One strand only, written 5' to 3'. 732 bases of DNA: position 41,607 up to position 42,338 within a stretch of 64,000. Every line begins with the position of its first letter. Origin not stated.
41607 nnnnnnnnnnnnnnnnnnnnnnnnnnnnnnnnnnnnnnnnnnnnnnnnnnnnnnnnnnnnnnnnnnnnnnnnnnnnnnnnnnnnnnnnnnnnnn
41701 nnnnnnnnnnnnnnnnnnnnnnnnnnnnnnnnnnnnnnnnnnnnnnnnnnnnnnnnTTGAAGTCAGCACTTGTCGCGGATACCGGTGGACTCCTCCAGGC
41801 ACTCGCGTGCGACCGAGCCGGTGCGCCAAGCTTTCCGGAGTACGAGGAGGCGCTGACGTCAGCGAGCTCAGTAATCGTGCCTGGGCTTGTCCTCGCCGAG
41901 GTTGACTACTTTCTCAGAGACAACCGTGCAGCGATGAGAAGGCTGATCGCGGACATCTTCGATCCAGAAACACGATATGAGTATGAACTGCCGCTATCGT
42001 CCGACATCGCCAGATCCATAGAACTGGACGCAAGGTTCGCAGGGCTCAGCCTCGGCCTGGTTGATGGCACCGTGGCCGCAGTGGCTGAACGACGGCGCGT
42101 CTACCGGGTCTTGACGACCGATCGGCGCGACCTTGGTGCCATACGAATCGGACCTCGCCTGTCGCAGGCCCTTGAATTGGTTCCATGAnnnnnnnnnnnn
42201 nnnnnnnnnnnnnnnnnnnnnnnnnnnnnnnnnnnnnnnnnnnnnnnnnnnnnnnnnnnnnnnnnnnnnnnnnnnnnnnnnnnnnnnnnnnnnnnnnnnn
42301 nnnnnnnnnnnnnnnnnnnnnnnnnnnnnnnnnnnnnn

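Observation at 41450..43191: Low-GC island with vapBC and a lipoprotein, abutting a truncated arsC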

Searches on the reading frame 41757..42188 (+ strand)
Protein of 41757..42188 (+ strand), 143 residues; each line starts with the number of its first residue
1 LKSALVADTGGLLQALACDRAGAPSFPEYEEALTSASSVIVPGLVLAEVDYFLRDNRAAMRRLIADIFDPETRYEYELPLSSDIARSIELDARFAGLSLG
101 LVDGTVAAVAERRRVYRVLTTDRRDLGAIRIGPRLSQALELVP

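Call 7: search_protein_families(library=pfam, proteins=[window:41757-42185:+], max_evalue=0.01)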
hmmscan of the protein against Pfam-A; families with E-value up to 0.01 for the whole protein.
window:41757-42185:+ (143 aa): 1 family
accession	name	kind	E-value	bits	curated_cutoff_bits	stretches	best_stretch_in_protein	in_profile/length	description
PF01850.27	PIN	-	2.8e-05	25.2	23.6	1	22-124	14-113/120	PIN domain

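Call 8: search_protein_families(library=ncbifam, proteins=[window:41757-42185:+], max_evalue=0.01)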
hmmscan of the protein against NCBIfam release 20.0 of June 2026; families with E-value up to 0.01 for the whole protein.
window:41757-42185:+ (143 aa): 0 families

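Call 9: find_encoding_contigs(protein=window:41757-42188:+, flank=10000, max_places=10)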
Protein window:41757-42188:+ (143 aa): 1 contig read that carries it; 1 place shown.
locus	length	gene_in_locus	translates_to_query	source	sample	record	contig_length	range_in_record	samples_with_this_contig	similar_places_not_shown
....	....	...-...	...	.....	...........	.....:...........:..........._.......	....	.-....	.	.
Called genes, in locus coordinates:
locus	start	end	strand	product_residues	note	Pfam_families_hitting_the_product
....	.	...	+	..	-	?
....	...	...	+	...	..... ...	-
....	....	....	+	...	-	-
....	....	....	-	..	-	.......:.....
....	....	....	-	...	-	?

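Call 20: find_homologous_proteins(query=window:41757-42185:+)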
Query window:41757-42185:+ (143 aa): 2695 proteins with E <= 0.001 among 2935 candidates; the best 120 are listed.
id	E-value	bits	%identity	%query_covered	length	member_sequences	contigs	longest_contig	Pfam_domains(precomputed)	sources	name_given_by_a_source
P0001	1.2e-78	280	94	100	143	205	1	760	PF01850.28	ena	-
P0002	6.7e-76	271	92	100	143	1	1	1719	-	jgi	jgi:predicted nucleic acid-binding protein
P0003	6.0e-72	258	87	100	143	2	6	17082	PF01850.28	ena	-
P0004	9.9e-71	254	85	100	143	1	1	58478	PF01850.28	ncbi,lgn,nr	ncbi:MAG: type II toxin-antitoxin system VapC family toxin [Polyangiaceae bacterium]|nr:type II toxi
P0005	3.9e-70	252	84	100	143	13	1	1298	PF01850.28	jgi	-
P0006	4.7e-70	252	85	100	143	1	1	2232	PF01850.28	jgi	jgi:predicted nucleic acid-binding protein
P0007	2.1e-69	250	85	100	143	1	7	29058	PF01850.28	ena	-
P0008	4.0e-69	249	84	100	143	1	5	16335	PF01850.28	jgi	jgi:predicted nucleic acid-binding protein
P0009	9.6e-69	248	85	99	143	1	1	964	PF01850.28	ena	-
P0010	3.4e-68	246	83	100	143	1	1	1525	PF01850.28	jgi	jgi:predicted nucleic acid-binding protein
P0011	6.8e-68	245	83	100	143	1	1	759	PF01850.28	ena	-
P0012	8.0e-68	245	83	100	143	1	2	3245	PF01850.28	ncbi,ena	-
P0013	1.0e-66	241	85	97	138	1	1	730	PF01850.28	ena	-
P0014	2.6e-66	240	83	100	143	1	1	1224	PF01850.28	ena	-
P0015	2.2e-65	237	79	100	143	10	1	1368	-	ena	-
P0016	2.7e-65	236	81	100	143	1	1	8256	PF01850.28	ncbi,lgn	ncbi:MAG TPA: PIN domain-containing protein [Polyangiaceae bacterium]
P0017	5.5e-65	235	81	99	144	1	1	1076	PF01850.28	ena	-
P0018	5.6e-65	235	78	100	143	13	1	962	PF01850.28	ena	-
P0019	9.8e-65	235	79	100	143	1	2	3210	PF01850.28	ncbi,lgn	-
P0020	1.1e-64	234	78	100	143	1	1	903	PF01850.28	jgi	jgi:uncharacterized protein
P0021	1.1e-64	234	79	100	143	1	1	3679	PF01850.28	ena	-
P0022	1.3e-64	234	90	90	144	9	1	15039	PF01850.28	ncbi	ncbi:MAG: PIN domain-containing protein [Polyangia bacterium]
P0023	1.5e-64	234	80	100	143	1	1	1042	PF01850.28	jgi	jgi:predicted nucleic acid-binding protein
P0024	1.9e-64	234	78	100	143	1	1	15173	PF01850.28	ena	-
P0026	2.0e-64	234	76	100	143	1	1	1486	PF01850.28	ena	-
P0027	3.1e-64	233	79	97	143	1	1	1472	PF01850.28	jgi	jgi:predicted nucleic acid-binding protein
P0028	3.1e-64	233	78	100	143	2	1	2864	PF01850.28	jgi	-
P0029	3.5e-64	233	77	100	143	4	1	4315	PF01850.28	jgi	-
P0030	4.0e-64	233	80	97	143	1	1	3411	PF01850.28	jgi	-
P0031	4.6e-64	232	79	100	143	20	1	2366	PF01850.28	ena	-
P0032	4.9e-64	232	82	95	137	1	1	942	PF01850.28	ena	-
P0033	5.2e-64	232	81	97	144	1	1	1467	PF01850.28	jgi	jgi:predicted nucleic acid-binding protein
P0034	6.1e-64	232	76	100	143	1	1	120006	PF01850.28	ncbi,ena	-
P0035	6.9e-64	232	81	97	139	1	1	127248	PF01850.28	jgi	jgi:predicted nucleic acid-binding protein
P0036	7.9e-64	232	78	100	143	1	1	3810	PF01850.28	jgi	jgi:predicted nucleic acid-binding protein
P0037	8.4e-64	232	76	100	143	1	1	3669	PF01850.28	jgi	jgi:predicted nucleic acid-binding protein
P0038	8.8e-64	231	78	100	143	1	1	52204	PF01850.28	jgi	jgi:predicted nucleic acid-binding protein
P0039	8.9e-64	231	77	100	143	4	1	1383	PF01850.28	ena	-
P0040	9.0e-64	231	78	100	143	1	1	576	PF01850.28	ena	-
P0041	1.0e-63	231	78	100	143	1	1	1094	PF01850.28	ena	-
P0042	1.1e-63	231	79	100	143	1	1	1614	PF01850.28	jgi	jgi:predicted nucleic acid-binding protein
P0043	1.1e-63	231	77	100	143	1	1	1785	PF01850.28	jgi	jgi:predicted nucleic acid-binding protein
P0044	1.1e-63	231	80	97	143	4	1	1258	PF01850.28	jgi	jgi:uncharacterized protein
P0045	1.2e-63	231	76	100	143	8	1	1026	PF01850.28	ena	-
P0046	1.4e-63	231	78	100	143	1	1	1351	PF01850.28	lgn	-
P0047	1.4e-63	231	79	100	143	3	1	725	PF01850.28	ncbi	-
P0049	1.5e-63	231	76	100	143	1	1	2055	PF01850.28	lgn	-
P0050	1.6e-63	231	77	100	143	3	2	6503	PF01850.28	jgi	jgi:predicted nucleic acid-binding protein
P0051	1.7e-63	231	76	100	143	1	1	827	PF01850.28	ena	-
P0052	1.9e-63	230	76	100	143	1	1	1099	PF01850.28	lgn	-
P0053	1.9e-63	230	78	100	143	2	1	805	PF01850.28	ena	-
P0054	1.9e-63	230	77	100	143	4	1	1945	PF01850.28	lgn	-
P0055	2.0e-63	230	77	100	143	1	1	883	PF01850.28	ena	-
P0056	2.1e-63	230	77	100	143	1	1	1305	PF01850.28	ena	-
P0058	3.0e-63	230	78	100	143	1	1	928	PF01850.28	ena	-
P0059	3.1e-63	230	76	100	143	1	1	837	PF01850.28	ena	-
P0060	3.1e-63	230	79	97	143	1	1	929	PF01850.28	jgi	-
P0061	3.2e-63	230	76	100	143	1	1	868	PF01850.28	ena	-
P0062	3.3e-63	230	78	100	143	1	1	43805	PF01850.28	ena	-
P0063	3.4e-63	230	81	97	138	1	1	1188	PF01850.28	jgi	jgi:predicted nucleic acid-binding protein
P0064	3.4e-63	230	78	100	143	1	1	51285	PF01850.28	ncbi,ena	ncbi:MAG: PIN domain-containing protein [Thermoplasmata archaeon]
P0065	3.4e-63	230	78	100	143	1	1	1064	PF01850.28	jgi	jgi:predicted nucleic acid-binding protein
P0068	4.0e-63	229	76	100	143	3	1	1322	PF01850.28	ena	-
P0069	4.2e-63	229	78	100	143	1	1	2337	PF01850.28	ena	-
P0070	4.4e-63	229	76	100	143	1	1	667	PF01850.28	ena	-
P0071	4.6e-63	229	78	100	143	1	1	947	PF01850.28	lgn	-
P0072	4.7e-63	229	76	100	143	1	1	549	PF01850.28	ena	-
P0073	4.8e-63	229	78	100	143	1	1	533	PF01850.28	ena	-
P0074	4.9e-63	229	79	97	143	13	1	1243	PF01850.28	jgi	-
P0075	5.0e-63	229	75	100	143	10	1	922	PF01850.28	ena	-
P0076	5.3e-63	229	77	100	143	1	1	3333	PF01850.28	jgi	-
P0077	5.7e-63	229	76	100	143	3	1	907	PF01850.28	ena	-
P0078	5.8e-63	229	79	97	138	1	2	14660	PF01850.28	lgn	-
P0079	6.0e-63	229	78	97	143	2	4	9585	PF01850.28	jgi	-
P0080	6.0e-63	229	76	100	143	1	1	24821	PF01850.28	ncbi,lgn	-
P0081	6.2e-63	229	75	100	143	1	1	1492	PF01850.28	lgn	-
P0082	6.5e-63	229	76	100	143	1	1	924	PF01850.28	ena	-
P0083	6.5e-63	229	77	97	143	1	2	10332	PF01850.28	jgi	jgi:predicted nucleic acid-binding protein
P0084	6.6e-63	229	76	100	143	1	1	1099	PF01850.28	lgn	-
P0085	7.0e-63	229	78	100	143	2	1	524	PF01850.28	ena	-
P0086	7.0e-63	229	76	97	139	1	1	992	PF01850.28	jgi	jgi:predicted nucleic acid-binding protein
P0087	7.7e-63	228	79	97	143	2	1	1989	PF01850.28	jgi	jgi:predicted nucleic acid-binding protein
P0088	7.7e-63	228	75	100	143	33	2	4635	PF01850.28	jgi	-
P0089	8.1e-63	228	75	100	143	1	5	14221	PF01850.28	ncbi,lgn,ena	-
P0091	8.6e-63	228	75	100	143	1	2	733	PF01850.28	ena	-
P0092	8.6e-63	228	78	97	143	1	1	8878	PF01850.28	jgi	jgi:predicted nucleic acid-binding protein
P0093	9.1e-63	228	76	100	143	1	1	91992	PF01850.28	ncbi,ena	-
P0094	9.6e-63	228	77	100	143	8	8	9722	PF01850.28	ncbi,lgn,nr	ncbi:MAG: PIN domain-containing protein [Deltaproteobacteria bacterium]|nr:PIN domain-containing pro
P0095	9.7e-63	228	76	97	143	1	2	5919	PF01850.28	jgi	jgi:predicted nucleic acid-binding protein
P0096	1.0e-62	228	76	100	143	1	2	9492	PF01850.28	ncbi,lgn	-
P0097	1.0e-62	228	76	100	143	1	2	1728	PF01850.28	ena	-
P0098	1.1e-62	228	78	97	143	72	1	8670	PF01850.28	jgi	-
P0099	1.1e-62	228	76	97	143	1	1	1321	PF01850.28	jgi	jgi:predicted nucleic acid-binding protein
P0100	1.2e-62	228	75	100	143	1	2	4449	PF01850.28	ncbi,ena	-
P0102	1.2e-62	228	75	100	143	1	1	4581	PF01850.28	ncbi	-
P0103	1.4e-62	228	75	100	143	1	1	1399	PF01850.28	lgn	-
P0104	1.5e-62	228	73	100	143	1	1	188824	PF01850.28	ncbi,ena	-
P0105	1.6e-62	227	79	97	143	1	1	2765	PF01850.28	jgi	jgi:predicted nucleic acid-binding protein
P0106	1.7e-62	227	77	97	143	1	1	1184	PF01850.28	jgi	-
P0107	1.7e-62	227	74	100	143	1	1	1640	PF01850.28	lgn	-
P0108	1.7e-62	227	76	100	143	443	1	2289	PF01850.28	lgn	-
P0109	1.9e-62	227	77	100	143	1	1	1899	PF01850.28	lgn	-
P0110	1.9e-62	227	76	100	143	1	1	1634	PF01850.28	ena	-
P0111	1.9e-62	227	78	97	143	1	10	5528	PF01850.28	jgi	jgi:predicted nucleic acid-binding protein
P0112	2.0e-62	227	76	100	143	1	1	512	PF01850.28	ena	-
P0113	2.0e-62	227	73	100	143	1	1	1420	PF01850.28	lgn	-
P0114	2.1e-62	227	76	100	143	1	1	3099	PF01850.28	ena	-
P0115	2.2e-62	227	77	100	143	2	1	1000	PF01850.28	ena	-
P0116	2.2e-62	227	76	100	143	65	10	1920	PF01850.28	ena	-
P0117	2.3e-62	227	76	100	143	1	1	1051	PF01850.28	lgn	-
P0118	2.3e-62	227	78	97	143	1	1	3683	PF01850.28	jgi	jgi:predicted nucleic acid-binding protein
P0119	2.4e-62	227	79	97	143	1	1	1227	PF01850.28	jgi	jgi:predicted nucleic acid-binding protein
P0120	2.5e-62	227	75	100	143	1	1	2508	PF01850.28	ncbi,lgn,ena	-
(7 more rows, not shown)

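Call 23: find_encoding_contigs(protein=P0004, flank=6000, max_places=4)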
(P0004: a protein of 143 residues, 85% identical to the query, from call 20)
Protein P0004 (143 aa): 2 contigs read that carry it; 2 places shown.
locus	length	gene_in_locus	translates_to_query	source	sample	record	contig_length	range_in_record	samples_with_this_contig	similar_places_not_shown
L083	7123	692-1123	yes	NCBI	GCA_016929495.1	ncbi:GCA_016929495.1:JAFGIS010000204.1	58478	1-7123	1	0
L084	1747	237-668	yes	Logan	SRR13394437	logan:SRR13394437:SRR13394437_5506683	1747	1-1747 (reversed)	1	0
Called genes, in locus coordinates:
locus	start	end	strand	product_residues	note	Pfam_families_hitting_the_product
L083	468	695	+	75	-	-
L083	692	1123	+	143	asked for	PF01850:PIN (weak)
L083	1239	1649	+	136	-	PF06868:DUF1257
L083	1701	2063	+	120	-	PF13560:HTH_31 (weak), PF01381:HTH_3 (weak)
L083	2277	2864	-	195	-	PF02661:Fic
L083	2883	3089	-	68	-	-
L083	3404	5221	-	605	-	-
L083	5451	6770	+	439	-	PF00069:Pkinase, PF07714:PK_Tyr_Ser-Thr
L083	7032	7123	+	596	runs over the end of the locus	PF00069:Pkinase, PF07714:PK_Tyr_Ser-Thr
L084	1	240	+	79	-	?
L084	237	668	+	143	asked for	PF01850:PIN (weak)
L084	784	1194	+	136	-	PF06868:DUF1257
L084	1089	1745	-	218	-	?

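Call 24: find_encoding_contigs(protein=P0003, flank=6000, max_places=6)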
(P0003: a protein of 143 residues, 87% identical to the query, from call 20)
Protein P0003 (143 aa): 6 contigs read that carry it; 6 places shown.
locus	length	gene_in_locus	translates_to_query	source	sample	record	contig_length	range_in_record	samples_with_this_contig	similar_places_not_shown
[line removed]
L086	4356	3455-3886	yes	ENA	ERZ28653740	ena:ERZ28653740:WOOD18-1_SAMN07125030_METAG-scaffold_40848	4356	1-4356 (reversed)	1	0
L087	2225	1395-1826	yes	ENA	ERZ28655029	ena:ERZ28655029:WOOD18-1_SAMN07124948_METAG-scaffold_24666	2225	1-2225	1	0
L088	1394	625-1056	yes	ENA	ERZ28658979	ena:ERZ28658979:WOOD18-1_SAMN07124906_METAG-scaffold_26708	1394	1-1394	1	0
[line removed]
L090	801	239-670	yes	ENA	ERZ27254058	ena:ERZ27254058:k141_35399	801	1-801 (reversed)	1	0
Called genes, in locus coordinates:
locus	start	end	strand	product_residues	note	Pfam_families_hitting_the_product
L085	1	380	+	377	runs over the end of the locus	PF01408:GFO_IDH_MocA, PF03447:NAD_binding_3, PF22725:GFO_IDH_MocA_C3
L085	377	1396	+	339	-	PF01073:3Beta_HSD, PF01370:Epimerase, PF05368:NmrA (weak), PF07993:NAD_binding_4, PF13460:NAD_binding_10, PF16363:GDP_Man_Dehyd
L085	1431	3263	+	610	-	-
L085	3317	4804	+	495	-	-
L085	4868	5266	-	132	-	PF01833:TIG (weak)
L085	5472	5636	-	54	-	-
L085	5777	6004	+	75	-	-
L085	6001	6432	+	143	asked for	PF01850:PIN (weak)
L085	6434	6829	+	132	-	?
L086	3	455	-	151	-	?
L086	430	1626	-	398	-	PF00155:Aminotran_1_2 (faint), PF01041:DegT_DnrJ_EryC1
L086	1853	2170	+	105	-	-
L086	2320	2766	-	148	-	PF01833:TIG (weak)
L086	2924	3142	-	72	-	-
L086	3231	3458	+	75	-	-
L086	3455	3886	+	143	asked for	PF01850:PIN (weak)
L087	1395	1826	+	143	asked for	PF01850:PIN (weak)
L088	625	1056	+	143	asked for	PF01850:PIN (weak)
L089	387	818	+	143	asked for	PF01850:PIN (weak)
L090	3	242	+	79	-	?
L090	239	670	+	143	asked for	PF01850:PIN (weak)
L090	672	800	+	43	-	?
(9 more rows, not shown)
